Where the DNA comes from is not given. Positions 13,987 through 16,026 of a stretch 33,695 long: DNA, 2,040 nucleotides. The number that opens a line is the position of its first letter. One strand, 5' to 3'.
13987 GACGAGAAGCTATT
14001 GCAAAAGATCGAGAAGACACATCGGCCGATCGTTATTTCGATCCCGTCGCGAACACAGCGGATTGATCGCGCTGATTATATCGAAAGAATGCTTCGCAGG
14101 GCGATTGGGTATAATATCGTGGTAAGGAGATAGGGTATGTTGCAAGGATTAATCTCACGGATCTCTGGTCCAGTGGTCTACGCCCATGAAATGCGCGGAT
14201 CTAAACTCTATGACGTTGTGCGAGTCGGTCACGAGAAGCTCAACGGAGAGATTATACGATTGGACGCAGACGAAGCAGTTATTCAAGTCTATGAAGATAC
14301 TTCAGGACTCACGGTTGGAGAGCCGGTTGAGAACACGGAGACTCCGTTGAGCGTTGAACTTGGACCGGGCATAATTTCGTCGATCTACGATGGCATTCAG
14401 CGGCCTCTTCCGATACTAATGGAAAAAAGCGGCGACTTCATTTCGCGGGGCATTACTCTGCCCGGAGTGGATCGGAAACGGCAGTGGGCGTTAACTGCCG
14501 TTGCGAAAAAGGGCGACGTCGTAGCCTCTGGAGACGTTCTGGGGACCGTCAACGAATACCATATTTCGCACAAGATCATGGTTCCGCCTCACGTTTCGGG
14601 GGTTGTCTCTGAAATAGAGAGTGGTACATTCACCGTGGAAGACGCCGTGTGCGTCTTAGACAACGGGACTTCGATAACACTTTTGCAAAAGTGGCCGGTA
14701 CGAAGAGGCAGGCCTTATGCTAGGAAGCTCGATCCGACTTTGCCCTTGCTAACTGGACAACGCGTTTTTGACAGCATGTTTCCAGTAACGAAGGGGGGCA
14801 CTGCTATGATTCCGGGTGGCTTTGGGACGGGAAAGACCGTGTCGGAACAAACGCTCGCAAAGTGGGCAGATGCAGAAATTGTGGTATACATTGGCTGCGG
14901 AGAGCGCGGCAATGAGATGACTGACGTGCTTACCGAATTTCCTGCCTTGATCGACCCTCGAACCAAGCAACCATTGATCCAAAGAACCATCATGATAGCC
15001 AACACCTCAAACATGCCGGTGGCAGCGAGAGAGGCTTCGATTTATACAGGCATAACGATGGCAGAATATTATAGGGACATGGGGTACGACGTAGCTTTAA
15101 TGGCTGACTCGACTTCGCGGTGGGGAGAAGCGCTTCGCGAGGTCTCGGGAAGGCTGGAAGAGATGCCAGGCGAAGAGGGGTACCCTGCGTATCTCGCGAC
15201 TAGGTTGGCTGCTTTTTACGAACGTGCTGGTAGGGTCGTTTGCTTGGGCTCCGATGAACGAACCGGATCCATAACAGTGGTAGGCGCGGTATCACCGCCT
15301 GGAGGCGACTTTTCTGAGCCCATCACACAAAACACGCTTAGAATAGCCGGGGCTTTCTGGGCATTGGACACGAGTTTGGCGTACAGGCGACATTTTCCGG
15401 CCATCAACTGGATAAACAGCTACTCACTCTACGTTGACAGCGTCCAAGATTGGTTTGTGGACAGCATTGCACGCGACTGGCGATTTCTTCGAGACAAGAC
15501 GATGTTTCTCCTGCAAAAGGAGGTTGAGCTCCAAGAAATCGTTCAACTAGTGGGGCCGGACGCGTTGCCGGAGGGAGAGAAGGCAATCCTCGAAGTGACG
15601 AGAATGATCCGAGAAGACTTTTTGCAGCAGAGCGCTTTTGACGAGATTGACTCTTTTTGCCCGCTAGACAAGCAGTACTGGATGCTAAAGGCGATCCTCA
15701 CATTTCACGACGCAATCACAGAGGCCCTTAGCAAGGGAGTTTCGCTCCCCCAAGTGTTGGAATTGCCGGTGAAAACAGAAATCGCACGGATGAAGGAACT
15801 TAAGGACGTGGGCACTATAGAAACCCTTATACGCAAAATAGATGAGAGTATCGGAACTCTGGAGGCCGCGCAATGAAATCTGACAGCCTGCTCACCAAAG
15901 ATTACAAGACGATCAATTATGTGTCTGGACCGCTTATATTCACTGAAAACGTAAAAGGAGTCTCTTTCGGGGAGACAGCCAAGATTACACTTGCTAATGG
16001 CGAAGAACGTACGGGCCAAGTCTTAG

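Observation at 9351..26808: Two complete, deeply diverged A1AO ATP synthase operons arranged tail-to-tail in mirror-image gene order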

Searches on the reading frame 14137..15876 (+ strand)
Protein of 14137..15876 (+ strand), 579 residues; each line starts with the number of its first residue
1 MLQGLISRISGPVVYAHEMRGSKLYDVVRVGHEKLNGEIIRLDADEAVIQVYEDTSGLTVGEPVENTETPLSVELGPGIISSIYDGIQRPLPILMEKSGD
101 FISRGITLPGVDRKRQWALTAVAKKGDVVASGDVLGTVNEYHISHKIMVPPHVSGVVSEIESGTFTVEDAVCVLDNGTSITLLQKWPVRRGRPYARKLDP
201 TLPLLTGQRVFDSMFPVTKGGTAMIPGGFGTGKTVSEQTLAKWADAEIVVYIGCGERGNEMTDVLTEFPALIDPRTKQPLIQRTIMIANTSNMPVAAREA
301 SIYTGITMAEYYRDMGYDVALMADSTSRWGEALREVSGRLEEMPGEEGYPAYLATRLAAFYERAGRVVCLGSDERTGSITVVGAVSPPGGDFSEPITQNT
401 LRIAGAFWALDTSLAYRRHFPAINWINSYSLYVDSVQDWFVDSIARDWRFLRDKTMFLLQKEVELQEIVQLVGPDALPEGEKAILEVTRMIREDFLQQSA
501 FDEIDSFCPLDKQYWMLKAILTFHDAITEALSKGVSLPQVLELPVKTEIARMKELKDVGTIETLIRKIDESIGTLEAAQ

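Call 3: search_protein_families(library=pfam, proteins=[window:14137-15876:+], max_evalue=0.01)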
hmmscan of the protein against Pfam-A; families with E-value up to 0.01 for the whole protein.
window:14137-15876:+ (579 aa): 4 families
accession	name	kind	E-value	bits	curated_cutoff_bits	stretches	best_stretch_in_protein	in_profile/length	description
PF00006.31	ATP-synt_ab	-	1.8e-74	250.4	29.5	1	207-430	1-213/213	ATP synthase alpha/beta family, nucleotide-binding domain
PF22919.1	ATP-synt_VA_C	-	1.9e-25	89.2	24.7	1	438-534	2-95/101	C-terminal domain of V and A type ATP synthase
PF16886.11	ATP-synt_ab_Xtn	-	7.6e-25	86.9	25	1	109-189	2-88/88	ATPsynthase alpha/beta subunit barrel-sandwich domain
PF02874.29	ATP-synt_ab_N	-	1.5e-15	57.9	20.9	1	6-67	1-68/69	ATP synthase alpha/beta family, beta-barrel domain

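Call 9: find_encoding_contigs(protein=window:14137-15876:+, flank=10000, max_places=6)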
Protein window:14137-15876:+ (579 aa): 3 contigs read that carry it; 3 places shown.
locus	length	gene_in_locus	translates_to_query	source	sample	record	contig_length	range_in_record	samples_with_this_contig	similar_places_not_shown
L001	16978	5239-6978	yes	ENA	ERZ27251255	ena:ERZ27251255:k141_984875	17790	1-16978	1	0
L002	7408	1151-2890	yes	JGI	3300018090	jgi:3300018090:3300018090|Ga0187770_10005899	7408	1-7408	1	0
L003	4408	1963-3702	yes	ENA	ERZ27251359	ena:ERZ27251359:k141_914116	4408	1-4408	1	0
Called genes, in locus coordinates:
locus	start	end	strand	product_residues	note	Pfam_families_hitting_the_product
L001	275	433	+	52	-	-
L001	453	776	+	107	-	PF16999:V-ATPase_G_2 (weak)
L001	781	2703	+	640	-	PF01496:V_ATPase_I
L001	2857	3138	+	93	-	PF00137:ATP-synt_C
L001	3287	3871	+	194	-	PF01991:vATP-synt_E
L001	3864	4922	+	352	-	PF01992:vATP-synt_AC39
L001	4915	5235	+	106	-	PF01990:ATP-synt_F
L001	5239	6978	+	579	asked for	PF02874:ATP-synt_ab_N, PF16886:ATP-synt_ab_Xtn, PF00006:ATP-synt_ab, PF22919:ATP-synt_VA_C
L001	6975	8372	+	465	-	PF02874:ATP-synt_ab_N, PF00006:ATP-synt_ab, PF22919:ATP-synt_VA_C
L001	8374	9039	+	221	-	PF01813:ATP-synt_D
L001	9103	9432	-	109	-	-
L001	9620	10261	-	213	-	PF01813:ATP-synt_D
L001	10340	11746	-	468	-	PF02874:ATP-synt_ab_N, PF00006:ATP-synt_ab, PF22919:ATP-synt_VA_C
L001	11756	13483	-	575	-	PF02874:ATP-synt_ab_N, PF16886:ATP-synt_ab_Xtn, PF00006:ATP-synt_ab, PF22919:ATP-synt_VA_C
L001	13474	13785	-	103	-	PF01990:ATP-synt_F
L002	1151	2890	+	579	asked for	PF02874:ATP-synt_ab_N, PF16886:ATP-synt_ab_Xtn, PF00006:ATP-synt_ab, PF22919:ATP-synt_VA_C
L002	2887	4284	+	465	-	PF02874:ATP-synt_ab_N, PF00006:ATP-synt_ab, PF22919:ATP-synt_VA_C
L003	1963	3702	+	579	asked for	PF02874:ATP-synt_ab_N, PF16886:ATP-synt_ab_Xtn, PF00006:ATP-synt_ab, PF22919:ATP-synt_VA_C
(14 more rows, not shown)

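Call 11: find_related_loci(query=window:14137-15876:+, collection=genome_contigs, flank=10000)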
Query window:14137-15876:+ (579 aa) in genome_contigs; peptide patterns used: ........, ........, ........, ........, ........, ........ (x = any residue, [..] = any of these).
600 stretches matched a pattern (row limit reached: there are more); 593 encode a relative of the query (tblastn E <= 1e-3); the best 80 are kept; 80 distinct loci.
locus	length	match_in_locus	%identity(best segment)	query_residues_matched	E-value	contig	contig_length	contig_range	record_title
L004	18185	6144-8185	89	1-579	0e+0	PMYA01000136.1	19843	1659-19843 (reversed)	MAG: Methanobacteriota archaeon isolate fen_29 73.20110800_E2D.14_contig_8461, whole genome shotgun sequence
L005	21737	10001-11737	87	1-579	0e+0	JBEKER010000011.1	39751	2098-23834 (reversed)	MAG: Halobacteriota archaeon isolate SPRUCE 210 SPRUCE_210_11, whole genome shotgun sequence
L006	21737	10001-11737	86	1-579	0e+0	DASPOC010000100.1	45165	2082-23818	MAG TPA_asm: Candidatus Bathyarchaeia archaeon isolate SMAG_U12137 k141_1364240, whole genome shotgun sequence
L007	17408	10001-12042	87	1-579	0e+0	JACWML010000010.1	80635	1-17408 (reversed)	MAG: Methanomicrobia archaeon isolate SPRUCE.2015.31.metabat2.23 SPRUCE.2015.31_scaffold_294, whole genome shotgun seque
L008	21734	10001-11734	87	1-578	0e+0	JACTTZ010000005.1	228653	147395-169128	MAG: Methanomicrobia archaeon isolate SPRUCE.2016.33.metabat2.67 SPRUCE.2016.33_scaffold_55, whole genome shotgun sequen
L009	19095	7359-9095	76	1-579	0e+0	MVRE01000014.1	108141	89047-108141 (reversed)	MAG: Methanoregula sp. PtaU1.Bin051 A4E35_contig000014, whole genome shotgun sequence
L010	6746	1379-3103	77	1-575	0e+0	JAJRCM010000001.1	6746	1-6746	MAG: Methanomicrobiales archaeon isolate OWC_0064 OWC_0064_k121_53726, whole genome shotgun sequence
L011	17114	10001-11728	77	1-576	0e+0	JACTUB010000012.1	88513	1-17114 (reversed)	MAG: Methanoregulaceae archaeon isolate SPRUCE.2016.20.metabat2.79 SPRUCE.2016.20_scaffold_207, whole genome shotgun seq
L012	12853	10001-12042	77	1-579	0e+0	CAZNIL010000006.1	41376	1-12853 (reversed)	MAG TPA_asm: uncultured Methanoregula sp. isolate SRP178699_co1_429 genome assembly, contig: NODE_884_length_41376_cov_5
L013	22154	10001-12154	76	1-578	0e+0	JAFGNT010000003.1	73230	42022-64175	MAG: Methanomicrobiaceae archaeon isolate Zod_Metabat.564 k87_345564, whole genome shotgun sequence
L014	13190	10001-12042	77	1-576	0e+0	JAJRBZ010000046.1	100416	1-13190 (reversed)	MAG: Methanoregula sp. isolate OWC_0051 OWC_0051_k121_5729462, whole genome shotgun sequence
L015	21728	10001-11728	75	1-576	0e+0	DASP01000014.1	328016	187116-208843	MAG TPA_asm: Methanoregulaceae archaeon UBA467 UBA467_contig_444, whole genome shotgun sequence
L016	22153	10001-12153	75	1-575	0e+0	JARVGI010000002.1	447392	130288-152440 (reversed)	MAG: Methanomicrobiaceae archaeon isolate M17C-73-02 NODE_2_length_447392_cov_12.200165, whole genome shotgun sequence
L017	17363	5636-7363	75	1-576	0e+0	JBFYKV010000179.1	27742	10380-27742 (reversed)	MAG: Methanoregulaceae archaeon isolate PPR_0018 PPR_0018.fa_k121_229801, whole genome shotgun sequence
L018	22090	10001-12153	74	1-579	0e+0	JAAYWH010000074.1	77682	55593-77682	MAG: Methanomicrobiales archaeon isolate AS4DglBPLU_14 14675_AS4D, whole genome shotgun sequence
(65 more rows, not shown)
